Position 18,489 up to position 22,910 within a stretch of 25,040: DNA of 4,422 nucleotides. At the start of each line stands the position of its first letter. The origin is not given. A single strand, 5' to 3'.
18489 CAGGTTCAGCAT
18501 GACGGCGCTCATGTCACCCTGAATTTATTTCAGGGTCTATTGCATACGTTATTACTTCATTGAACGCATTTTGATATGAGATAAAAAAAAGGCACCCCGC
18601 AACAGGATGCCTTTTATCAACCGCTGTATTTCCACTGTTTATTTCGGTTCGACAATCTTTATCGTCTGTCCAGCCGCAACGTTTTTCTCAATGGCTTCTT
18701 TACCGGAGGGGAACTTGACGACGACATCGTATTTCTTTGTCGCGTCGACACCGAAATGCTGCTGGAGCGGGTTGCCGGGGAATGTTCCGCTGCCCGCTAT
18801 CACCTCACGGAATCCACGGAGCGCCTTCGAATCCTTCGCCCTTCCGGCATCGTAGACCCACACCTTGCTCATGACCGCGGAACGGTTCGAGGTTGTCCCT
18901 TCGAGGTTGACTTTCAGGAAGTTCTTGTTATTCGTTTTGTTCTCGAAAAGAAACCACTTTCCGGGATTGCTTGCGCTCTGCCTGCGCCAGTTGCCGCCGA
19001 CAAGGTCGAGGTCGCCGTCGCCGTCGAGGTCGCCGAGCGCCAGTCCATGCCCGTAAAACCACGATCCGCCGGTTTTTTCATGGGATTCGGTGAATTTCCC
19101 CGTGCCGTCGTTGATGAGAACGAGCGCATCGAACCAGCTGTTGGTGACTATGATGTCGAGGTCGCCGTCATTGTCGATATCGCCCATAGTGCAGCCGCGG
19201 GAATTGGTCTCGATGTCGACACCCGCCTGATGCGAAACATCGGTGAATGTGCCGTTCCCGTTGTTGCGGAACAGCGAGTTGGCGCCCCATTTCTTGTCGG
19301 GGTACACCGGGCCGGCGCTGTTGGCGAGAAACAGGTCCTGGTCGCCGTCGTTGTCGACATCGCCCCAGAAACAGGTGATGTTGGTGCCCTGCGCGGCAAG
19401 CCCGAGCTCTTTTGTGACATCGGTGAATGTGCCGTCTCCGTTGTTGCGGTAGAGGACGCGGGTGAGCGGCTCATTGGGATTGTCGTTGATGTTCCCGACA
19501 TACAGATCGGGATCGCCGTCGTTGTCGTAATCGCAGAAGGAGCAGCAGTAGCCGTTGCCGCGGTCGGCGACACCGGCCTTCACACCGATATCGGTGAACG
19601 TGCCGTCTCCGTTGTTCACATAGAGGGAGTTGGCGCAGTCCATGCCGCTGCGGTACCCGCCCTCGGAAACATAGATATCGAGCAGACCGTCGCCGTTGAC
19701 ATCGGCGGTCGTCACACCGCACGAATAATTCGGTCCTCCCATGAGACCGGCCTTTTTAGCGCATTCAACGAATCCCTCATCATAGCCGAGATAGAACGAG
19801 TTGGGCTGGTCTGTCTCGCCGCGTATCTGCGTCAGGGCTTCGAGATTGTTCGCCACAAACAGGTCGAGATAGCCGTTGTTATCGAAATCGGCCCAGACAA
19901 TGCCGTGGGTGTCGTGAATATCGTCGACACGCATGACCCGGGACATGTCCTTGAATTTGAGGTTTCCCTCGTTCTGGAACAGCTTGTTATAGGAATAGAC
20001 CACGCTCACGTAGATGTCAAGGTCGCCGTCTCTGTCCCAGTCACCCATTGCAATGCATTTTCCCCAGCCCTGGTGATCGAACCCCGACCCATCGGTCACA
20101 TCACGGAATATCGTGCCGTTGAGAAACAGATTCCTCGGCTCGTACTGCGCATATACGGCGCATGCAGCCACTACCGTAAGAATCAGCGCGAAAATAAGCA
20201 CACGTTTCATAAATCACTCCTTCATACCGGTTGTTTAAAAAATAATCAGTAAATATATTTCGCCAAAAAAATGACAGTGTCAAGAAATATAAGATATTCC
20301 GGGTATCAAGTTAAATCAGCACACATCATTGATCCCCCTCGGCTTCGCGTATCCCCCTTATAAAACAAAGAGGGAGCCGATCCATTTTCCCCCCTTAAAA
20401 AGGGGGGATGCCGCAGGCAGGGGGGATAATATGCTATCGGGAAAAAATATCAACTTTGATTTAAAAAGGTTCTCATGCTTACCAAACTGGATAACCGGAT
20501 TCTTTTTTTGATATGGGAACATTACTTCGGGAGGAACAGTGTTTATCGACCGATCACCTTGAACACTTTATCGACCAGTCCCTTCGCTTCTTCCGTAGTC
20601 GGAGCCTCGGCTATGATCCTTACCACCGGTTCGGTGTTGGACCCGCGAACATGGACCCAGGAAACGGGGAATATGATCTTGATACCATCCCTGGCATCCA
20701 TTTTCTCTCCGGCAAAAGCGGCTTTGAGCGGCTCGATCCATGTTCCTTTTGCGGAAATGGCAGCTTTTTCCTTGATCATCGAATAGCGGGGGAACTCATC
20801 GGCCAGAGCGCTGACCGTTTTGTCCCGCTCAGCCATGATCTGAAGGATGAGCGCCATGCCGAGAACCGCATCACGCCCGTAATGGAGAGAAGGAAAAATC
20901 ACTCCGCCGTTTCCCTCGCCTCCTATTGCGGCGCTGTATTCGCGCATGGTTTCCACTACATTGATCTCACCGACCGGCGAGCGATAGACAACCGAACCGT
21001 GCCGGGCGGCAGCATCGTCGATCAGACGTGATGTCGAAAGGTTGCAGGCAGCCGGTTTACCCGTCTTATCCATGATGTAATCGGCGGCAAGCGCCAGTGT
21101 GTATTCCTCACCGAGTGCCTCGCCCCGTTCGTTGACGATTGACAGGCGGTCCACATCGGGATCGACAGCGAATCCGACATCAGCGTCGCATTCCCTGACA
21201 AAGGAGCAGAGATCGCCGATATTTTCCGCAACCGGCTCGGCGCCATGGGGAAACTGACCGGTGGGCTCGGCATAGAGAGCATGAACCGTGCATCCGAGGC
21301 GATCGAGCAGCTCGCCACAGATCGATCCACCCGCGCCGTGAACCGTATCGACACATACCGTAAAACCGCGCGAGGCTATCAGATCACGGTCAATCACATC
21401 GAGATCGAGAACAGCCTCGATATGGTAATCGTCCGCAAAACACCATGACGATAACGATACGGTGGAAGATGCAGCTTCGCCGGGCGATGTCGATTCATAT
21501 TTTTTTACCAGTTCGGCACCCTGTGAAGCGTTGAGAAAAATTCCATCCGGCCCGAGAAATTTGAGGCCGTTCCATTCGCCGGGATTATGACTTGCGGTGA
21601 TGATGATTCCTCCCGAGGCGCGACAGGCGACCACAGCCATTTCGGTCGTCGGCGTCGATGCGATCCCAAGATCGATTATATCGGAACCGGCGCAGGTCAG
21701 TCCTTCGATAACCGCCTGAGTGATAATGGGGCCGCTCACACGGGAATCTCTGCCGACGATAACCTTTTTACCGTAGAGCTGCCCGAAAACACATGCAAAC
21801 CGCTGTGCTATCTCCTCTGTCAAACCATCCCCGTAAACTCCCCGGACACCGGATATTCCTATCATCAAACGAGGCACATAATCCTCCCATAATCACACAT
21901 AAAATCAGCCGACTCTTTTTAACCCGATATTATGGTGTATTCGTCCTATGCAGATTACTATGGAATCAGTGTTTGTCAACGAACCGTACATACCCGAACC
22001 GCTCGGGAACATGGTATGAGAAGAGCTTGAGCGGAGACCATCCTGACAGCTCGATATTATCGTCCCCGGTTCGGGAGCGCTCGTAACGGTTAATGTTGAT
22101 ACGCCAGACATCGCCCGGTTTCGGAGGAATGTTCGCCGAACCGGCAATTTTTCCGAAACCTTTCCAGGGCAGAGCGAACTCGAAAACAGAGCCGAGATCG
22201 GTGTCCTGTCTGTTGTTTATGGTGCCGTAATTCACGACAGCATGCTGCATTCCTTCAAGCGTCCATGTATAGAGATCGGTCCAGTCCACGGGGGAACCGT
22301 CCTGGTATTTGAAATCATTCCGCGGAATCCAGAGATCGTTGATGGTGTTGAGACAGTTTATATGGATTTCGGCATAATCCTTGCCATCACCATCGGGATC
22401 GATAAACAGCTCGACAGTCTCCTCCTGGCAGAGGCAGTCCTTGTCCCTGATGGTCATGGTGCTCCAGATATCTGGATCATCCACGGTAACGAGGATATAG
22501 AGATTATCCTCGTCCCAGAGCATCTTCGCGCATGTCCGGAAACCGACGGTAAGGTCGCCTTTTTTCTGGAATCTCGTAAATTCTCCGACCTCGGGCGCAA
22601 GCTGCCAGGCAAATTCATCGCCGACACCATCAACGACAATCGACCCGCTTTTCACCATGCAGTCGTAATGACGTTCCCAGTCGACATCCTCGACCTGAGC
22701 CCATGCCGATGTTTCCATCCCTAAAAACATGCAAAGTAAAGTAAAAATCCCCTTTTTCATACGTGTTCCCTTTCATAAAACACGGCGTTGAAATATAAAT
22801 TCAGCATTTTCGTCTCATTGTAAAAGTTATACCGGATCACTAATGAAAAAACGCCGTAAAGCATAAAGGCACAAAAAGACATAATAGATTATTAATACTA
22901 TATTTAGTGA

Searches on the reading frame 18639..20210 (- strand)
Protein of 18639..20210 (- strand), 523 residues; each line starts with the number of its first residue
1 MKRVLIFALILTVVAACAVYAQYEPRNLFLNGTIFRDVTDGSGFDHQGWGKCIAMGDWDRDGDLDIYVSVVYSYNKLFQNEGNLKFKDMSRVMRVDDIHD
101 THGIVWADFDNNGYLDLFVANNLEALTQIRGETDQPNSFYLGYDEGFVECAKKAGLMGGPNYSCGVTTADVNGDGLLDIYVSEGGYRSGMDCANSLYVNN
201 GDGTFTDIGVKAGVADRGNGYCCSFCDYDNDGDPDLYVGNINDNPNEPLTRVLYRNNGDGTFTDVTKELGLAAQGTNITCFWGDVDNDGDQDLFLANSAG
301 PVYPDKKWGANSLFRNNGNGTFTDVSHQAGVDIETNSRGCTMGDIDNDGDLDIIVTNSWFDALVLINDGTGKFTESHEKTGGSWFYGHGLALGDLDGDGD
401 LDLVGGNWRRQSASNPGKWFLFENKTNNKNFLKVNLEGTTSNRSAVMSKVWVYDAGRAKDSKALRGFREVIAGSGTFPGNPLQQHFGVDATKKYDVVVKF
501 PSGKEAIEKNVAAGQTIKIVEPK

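Call 82: search_protein_families(library=pfam, proteins=[window:18639-20210:-], max_evalue=0.001)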
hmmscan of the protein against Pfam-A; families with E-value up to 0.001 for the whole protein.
window:18639-20210:- (523 aa): 3 families
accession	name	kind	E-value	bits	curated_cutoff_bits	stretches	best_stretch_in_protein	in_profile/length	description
PF13517.12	FG-GAP_3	-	1.1e-51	173.7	26.9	7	284-355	1-61/61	FG-GAP-like repeat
PF01839.29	FG-GAP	-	4.7e-19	68.3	22.1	0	343-370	8-31/37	FG-GAP repeat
PF07593.17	UnbV_ASPIC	-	3e-06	27.4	23.4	1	449-517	5-67/68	ASPIC and UnbV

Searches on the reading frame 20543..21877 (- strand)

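Call 82: search_protein_families(library=pfam, proteins=[window:20543-21877:-], max_evalue=0.001)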
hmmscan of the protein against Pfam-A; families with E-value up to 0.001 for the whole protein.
window:20543-21877:- (444 aa): 4 families
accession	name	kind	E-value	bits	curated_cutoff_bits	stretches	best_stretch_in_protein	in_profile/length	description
PF02878.22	PGM_PMM_I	-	7.1e-32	110.4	22.5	1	6-130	4-134/138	Phosphoglucomutase/phosphomannomutase, alpha/beta/alpha domain I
PF02880.22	PGM_PMM_III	-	9.8e-23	80.9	20.7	1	259-365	4-115/115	Phosphoglucomutase/phosphomannomutase, alpha/beta/alpha domain III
PF02879.22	PGM_PMM_II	-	4.9e-21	75.6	29.3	1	161-252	10-103/103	Phosphoglucomutase/phosphomannomutase, alpha/beta/alpha domain II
PF00408.26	PGM_PMM_IV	-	3.3e-09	37.1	23.1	1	389-440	16-67/68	Phosphoglucomutase/phosphomannomutase, C-terminal domain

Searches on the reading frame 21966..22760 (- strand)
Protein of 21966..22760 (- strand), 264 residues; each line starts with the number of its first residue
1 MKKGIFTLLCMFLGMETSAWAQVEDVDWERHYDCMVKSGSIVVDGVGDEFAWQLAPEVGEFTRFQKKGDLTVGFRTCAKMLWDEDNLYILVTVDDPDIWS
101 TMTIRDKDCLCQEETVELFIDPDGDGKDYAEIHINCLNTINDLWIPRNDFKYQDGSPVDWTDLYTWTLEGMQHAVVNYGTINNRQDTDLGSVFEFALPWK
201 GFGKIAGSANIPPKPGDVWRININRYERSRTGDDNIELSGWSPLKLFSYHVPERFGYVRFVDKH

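Call 82: search_protein_families(library=pfam, proteins=[window:21966-22760:-], max_evalue=0.001)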
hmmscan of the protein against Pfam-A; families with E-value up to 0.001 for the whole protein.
window:21966-22760:- (264 aa): 1 family
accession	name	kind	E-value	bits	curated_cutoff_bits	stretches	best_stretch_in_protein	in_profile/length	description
PF06452.16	CBM9_1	-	3.6e-11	43.7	23.4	1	43-259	1-181/185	Carbohydrate family 9 binding domain-like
